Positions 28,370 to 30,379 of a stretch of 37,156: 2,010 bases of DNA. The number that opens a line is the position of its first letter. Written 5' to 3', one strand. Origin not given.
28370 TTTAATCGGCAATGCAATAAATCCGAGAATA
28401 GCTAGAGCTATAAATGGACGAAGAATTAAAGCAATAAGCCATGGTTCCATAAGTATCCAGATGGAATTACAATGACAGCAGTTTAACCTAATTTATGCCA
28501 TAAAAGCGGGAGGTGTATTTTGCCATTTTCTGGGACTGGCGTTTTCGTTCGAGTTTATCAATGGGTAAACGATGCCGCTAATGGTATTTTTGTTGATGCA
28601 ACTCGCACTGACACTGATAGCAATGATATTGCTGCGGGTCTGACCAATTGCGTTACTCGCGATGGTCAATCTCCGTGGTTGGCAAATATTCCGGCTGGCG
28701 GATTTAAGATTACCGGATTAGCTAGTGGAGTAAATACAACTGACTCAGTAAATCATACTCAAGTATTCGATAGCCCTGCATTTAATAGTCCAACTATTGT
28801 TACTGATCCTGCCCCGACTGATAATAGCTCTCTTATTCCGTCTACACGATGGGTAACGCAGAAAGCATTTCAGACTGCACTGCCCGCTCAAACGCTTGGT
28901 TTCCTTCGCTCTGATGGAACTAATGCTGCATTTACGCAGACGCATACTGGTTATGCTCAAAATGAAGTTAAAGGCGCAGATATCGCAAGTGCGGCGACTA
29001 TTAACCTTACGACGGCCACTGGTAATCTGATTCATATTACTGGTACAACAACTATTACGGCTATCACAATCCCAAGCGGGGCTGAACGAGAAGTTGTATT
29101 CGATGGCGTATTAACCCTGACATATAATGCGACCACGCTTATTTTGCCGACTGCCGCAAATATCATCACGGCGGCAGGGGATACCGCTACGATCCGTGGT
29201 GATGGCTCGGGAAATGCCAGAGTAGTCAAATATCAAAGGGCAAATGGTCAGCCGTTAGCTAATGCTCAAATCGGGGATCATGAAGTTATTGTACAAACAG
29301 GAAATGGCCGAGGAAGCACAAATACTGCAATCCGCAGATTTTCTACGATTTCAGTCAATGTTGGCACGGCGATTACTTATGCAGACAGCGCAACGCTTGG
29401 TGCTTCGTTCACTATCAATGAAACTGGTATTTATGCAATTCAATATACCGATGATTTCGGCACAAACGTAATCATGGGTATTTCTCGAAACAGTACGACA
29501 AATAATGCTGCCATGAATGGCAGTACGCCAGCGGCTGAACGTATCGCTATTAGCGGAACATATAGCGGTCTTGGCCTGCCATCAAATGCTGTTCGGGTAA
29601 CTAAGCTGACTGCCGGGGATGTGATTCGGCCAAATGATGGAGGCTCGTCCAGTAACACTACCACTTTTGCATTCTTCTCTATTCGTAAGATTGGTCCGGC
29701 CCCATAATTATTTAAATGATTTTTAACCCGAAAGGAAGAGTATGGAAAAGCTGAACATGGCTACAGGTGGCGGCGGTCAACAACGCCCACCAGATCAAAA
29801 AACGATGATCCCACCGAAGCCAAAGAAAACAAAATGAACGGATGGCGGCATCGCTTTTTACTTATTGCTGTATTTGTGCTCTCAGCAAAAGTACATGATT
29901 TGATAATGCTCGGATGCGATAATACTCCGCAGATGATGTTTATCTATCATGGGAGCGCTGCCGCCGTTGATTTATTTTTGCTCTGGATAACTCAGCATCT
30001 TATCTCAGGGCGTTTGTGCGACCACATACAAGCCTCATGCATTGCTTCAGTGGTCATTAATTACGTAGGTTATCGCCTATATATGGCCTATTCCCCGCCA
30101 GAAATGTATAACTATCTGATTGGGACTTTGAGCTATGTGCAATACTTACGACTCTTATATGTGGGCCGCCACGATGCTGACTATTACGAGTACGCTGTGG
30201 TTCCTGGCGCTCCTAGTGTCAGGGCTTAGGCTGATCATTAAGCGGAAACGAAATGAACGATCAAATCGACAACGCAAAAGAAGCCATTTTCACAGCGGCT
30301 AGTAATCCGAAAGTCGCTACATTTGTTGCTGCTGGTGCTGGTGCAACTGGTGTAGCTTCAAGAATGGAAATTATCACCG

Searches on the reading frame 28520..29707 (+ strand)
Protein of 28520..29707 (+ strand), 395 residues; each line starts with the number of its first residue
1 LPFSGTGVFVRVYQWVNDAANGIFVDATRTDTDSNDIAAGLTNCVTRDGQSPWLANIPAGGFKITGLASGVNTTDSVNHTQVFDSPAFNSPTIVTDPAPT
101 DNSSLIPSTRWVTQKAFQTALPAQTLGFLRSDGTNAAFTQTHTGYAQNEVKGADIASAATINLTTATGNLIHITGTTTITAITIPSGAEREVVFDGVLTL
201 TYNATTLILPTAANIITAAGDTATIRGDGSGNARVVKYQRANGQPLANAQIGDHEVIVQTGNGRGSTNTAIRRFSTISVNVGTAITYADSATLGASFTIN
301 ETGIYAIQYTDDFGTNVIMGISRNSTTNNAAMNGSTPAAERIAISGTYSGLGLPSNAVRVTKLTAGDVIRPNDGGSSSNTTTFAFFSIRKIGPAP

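Call 29: search_protein_families(library=phrogs, proteins=[window:28520-29707:+], max_evalue=0.001)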
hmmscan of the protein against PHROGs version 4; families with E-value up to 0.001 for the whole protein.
window:28520-29707:+ (395 aa): 1 family
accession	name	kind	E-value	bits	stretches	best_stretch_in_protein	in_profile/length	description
phrog_13989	-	head and packaging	4.9e-21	76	1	1-136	1-129/597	virion structural protein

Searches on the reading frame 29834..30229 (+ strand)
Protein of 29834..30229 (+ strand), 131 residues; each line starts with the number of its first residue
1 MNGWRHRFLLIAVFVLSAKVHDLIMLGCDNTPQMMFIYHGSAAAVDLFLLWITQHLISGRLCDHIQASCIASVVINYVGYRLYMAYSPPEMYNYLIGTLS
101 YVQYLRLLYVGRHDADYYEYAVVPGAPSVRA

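Call 29: search_protein_families(library=phrogs, proteins=[window:29834-30229:+], max_evalue=0.001)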
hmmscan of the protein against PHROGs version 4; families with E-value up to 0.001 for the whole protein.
window:29834-30229:+ (131 aa): 1 family
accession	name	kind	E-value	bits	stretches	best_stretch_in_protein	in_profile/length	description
phrog_15451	-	unknown function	1.3e-06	29.3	1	36-111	41-116/144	-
